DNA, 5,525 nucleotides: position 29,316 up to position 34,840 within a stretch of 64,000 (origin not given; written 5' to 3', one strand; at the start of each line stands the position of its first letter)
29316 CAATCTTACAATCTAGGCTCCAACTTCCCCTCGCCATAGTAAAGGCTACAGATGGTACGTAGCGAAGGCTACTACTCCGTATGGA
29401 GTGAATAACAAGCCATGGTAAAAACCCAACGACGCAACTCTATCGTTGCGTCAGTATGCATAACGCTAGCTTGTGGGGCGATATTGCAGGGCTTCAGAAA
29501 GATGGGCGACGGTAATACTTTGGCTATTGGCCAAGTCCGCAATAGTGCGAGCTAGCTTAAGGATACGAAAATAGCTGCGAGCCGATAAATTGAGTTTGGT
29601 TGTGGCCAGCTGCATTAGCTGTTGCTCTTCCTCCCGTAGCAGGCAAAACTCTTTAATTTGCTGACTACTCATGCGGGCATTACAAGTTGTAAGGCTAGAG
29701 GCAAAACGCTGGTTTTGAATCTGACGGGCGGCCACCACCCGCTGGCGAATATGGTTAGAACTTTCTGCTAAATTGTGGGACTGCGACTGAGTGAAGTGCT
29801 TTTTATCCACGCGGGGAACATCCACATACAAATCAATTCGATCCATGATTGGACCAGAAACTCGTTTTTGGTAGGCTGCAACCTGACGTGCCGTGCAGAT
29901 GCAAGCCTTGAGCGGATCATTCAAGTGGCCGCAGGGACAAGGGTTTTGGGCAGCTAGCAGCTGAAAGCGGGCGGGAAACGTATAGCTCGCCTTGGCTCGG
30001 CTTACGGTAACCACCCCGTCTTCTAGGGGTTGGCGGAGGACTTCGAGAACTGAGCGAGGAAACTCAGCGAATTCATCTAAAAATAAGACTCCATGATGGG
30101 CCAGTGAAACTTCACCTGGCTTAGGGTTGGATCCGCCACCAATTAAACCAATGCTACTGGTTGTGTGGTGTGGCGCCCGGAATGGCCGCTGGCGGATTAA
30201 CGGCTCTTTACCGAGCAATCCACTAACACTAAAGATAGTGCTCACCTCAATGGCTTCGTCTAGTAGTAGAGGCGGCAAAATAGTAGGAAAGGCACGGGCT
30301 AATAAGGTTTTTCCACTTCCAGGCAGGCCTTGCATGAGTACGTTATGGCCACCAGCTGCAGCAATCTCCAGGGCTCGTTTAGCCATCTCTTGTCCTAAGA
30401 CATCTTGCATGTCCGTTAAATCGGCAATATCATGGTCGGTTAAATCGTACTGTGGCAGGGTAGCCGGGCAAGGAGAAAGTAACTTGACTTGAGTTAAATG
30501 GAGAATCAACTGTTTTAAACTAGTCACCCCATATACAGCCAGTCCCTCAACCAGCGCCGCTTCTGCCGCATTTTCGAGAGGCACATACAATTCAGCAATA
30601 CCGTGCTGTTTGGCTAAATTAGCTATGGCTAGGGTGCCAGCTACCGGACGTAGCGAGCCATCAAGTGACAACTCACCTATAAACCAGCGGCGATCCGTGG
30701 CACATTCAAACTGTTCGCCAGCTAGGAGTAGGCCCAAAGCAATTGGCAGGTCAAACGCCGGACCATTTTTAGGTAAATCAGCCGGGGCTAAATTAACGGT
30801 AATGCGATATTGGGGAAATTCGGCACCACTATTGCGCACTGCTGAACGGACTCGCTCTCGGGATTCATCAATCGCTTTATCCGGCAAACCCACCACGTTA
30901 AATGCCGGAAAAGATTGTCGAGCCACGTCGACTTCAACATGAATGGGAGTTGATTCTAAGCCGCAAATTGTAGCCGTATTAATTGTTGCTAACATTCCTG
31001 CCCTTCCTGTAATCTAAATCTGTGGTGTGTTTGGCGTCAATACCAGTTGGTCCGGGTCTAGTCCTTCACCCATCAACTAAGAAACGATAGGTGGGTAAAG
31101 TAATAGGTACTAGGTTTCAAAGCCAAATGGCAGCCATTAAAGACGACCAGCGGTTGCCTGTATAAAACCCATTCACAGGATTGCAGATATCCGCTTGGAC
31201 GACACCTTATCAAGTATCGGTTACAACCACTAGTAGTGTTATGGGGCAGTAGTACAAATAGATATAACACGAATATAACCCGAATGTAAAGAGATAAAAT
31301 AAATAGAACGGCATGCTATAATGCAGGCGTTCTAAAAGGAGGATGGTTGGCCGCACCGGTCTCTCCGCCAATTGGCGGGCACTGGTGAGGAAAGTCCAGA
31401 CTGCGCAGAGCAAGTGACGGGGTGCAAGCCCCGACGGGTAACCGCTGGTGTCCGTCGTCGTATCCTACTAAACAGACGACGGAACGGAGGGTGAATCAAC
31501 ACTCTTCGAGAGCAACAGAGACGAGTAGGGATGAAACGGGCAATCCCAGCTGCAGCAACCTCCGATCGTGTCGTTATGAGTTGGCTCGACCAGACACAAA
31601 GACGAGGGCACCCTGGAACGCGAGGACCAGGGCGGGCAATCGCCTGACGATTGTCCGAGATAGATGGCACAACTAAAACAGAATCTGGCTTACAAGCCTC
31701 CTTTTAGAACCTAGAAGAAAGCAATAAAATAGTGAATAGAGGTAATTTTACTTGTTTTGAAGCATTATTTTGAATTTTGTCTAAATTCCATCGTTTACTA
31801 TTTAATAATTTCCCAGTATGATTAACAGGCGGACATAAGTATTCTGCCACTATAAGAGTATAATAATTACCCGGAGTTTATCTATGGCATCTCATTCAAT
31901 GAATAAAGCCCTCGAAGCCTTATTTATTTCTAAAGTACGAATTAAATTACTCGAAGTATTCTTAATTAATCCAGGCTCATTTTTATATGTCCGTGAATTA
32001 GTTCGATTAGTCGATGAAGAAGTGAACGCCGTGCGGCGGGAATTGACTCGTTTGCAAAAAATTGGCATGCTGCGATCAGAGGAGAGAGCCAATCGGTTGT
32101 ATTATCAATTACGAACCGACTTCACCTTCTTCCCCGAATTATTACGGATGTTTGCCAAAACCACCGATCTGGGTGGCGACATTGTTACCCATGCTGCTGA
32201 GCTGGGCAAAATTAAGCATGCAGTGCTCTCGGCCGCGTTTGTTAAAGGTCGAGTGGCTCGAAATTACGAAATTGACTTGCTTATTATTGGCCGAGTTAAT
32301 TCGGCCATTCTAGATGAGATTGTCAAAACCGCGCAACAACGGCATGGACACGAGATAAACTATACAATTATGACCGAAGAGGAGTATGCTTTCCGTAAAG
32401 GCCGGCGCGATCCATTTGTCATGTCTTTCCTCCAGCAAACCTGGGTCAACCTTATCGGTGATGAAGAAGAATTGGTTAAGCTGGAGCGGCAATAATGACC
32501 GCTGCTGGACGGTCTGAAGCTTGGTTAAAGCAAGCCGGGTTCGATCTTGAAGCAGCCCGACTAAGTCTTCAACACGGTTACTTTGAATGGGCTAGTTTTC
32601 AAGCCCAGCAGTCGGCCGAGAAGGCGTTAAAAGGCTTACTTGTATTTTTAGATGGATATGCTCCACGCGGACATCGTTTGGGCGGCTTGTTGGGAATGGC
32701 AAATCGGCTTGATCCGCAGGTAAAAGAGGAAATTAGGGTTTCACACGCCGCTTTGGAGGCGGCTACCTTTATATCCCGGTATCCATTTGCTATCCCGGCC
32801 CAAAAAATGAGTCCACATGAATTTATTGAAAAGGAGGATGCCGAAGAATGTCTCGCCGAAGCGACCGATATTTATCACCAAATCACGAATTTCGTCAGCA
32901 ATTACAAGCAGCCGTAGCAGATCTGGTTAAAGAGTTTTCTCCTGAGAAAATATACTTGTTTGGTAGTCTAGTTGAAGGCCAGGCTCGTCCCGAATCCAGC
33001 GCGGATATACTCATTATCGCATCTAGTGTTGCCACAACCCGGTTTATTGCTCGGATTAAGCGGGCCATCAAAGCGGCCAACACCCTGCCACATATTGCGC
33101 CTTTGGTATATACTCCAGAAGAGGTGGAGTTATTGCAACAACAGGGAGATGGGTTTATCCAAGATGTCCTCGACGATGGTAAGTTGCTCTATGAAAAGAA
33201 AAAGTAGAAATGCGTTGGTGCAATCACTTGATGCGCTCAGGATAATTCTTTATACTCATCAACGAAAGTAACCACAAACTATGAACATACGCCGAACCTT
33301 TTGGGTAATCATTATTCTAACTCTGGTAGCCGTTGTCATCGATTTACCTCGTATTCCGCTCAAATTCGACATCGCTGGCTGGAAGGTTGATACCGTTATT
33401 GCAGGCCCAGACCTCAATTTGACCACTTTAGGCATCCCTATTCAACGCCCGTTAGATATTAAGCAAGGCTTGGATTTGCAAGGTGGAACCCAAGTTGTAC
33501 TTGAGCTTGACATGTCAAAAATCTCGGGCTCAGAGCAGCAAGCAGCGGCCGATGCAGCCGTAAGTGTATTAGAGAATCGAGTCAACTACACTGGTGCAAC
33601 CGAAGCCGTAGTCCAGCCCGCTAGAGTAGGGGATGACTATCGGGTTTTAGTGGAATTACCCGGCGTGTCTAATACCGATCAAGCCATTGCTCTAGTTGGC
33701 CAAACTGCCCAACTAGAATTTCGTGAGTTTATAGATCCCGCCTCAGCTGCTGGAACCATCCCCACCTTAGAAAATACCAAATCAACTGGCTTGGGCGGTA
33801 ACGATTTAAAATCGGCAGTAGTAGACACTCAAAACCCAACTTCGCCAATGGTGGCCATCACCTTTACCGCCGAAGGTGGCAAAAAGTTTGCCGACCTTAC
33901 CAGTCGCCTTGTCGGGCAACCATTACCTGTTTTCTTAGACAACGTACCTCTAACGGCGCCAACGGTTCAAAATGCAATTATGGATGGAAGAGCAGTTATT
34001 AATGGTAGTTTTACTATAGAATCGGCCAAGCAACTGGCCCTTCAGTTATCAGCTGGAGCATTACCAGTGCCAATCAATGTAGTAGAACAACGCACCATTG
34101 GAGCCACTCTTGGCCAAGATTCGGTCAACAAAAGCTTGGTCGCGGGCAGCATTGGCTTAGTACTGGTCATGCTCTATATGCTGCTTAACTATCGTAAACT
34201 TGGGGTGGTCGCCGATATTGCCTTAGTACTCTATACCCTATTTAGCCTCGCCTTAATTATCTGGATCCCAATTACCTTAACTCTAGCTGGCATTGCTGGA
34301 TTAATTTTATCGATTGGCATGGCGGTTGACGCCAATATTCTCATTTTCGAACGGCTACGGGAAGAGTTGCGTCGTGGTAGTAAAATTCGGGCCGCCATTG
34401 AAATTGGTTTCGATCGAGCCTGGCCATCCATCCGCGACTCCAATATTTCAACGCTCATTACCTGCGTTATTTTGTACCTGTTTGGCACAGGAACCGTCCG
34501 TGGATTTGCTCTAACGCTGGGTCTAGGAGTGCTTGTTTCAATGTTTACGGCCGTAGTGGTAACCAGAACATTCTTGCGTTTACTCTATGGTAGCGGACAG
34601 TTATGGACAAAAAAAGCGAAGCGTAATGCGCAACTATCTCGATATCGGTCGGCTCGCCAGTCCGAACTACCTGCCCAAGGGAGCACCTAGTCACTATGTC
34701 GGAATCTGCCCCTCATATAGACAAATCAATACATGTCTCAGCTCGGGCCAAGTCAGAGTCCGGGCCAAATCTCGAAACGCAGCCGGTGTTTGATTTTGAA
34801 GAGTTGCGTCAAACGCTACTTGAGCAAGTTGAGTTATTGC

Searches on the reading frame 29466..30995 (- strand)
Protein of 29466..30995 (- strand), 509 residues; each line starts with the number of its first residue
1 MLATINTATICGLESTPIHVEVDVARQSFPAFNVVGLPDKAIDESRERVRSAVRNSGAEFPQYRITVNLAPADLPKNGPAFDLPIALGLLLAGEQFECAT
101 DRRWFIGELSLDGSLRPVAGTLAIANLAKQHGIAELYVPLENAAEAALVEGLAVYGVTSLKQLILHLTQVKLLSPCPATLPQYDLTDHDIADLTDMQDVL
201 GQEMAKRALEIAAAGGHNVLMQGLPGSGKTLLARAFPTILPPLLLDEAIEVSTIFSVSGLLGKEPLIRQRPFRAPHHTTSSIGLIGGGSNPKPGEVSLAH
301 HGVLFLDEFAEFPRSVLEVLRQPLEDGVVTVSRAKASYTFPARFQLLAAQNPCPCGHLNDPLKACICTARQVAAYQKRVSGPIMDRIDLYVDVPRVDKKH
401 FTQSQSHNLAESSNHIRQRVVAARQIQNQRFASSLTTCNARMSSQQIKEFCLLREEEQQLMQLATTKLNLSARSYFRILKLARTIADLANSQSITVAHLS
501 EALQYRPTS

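Call 16: search_protein_families(library=ncbifam, proteins=[window:29466-30995:-])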
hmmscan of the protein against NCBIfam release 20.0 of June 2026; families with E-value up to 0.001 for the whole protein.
window:29466-30995:- (509 aa): 13 families
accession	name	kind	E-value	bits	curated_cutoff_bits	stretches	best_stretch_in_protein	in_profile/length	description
TIGR00368.1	TIGR00368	hypoth_equivalog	1.6e-181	604.3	362.4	1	7-506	3-499/499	YifB family Mg chelatase-like AAA ATPase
NF007365.0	PRK09862.1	equivalog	6.9e-128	427.4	530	1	2-506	3-492/506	YifB family Mg chelatase-like AAA ATPase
TIGR02902.1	spore_lonB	equivalog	9e-15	54.3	723.3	1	44-164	407-527/531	ATP-dependent protease LonB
TIGR02442.1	Cob-chelat-sub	hypoth_equivalog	2.6e-11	42.7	779.45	1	287-427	114-246/641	putative cobaltochelatase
TIGR02903.1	spore_lon_C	equivalog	9.2e-10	37.6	678.8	0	77-163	524-610/615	Lon family ATP-dependent protease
TIGR02031.1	BchD-ChlD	equivalog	8.4e-08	31.4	499.55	1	205-395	3-180/608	magnesium chelatase ATPase subunit D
TIGR00764.1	lon_rel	equivalog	5.1e-07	28.7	516.6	1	197-246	18-67/608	ATP-dependent protease LonB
NF038308.1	RNA_repair_RtcR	equivalog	5.4e-06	25.5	650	0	286-351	264-327/530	RNA repair transcriptional activator RtcR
NF000868.0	PRK00080.1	equivalog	2.4e-05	23.4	282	0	297-461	99-266/330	Holliday junction branch migration DNA helicase RuvB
TIGR02030.1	BchI-ChlI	equivalog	4.9e-05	22.7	466.95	0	291-362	122-192/337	magnesium chelatase ATPase subunit I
TIGR02329.1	propionate_PrpR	equivalog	7.4e-05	21.6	499.2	1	89-324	121-331/526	propionate catabolism operon regulatory protein PrpR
NF011953.0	PRK15424.1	equivalog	0.00028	19.6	703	0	143-236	168-262/538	propionate catabolism operon regulatory protein PrpR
NF003451.0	PRK05022.1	equivalog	0.00095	18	476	0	286-318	270-302/512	nitric oxide reductase transcriptional regulator NorR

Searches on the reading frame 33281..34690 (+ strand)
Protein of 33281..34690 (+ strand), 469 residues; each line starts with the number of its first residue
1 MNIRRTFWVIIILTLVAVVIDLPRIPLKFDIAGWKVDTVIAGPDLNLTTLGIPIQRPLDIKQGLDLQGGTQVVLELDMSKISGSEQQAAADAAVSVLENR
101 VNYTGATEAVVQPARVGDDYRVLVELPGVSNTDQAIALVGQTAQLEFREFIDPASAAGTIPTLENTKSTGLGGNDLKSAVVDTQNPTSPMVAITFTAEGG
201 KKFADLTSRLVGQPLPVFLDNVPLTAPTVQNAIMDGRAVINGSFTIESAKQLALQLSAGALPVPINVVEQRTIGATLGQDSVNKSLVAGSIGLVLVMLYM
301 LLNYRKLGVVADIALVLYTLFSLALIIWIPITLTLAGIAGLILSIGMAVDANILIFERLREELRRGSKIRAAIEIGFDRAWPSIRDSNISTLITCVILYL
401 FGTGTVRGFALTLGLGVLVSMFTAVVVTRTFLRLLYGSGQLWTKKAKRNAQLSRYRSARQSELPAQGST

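Call 16: search_protein_families(library=ncbifam, proteins=[window:33281-34690:+])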
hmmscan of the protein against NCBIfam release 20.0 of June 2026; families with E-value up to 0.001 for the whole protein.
window:33281-34690:+ (469 aa): 27 families (the best 25 are shown)
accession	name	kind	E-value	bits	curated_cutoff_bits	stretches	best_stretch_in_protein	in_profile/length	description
NF009583.0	PRK13024.1-3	subfamily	2.9e-124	415.8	721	1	59-442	40-438/755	protein translocase subunit SecDF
TIGR01129.1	secD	equivalog_domain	1.5e-115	386.6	244.4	1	63-432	2-397/397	protein translocase subunit SecD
NF009585.0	PRK13024.1-5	equivalog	5.6e-97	325.8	1037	2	165-435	377-647/993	protein translocase subunit SecDF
NF009545.0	PRK12933.1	equivalog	1.3e-79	268.3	728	1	92-438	234-596/604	protein translocase subunit SecD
NF011315.0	PRK14726.1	equivalog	7.8e-79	265.7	1249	1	63-435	135-524/855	protein translocase subunit SecDF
TIGR00916.1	2A0604s01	subfamily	6.1e-73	245.2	148.6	1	195-425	1-231/231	SecD/SecF family protein translocase subunit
NF009581.0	PRK13024.1-1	equivalog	4.4e-70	236.7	1058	2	224-445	199-420/752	protein translocase subunit SecDF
NF009584.0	PRK13024.1-4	equivalog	4.2e-65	220.5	1171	2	224-441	197-418/759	protein translocase subunit SecDF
NF009580.0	PRK13023.1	equivalog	3.1e-56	191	1153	1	167-432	178-444/775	protein translocase subunit SecDF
NF009540.0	PRK12911.1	equivalog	3.8e-44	150.5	1878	1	213-434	840-1060/1403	bifunctional preprotein translocase subunit SecD/SecF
NF009582.0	PRK13024.1-2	equivalog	1.3e-41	142.4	723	1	227-439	279-491/859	protein translocase subunit SecDF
NF006218.0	PRK08343.1-4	subfamily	2.3e-36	125.5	383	1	59-425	30-378/392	preprotein translocase subunit SecD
NF046001.1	SecDF_plasm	equivalog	1.4e-30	106.1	500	1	239-441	308-509/878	protein translocase subunit SecDF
NF006216.0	PRK08343.1-2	equivalog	3.8e-22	78.8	519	1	246-423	309-489/506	preprotein translocase subunit SecD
TIGR00966.2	transloc_SecF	equivalog_domain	1e-21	77.7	160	1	250-432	91-276/279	protein translocase subunit SecF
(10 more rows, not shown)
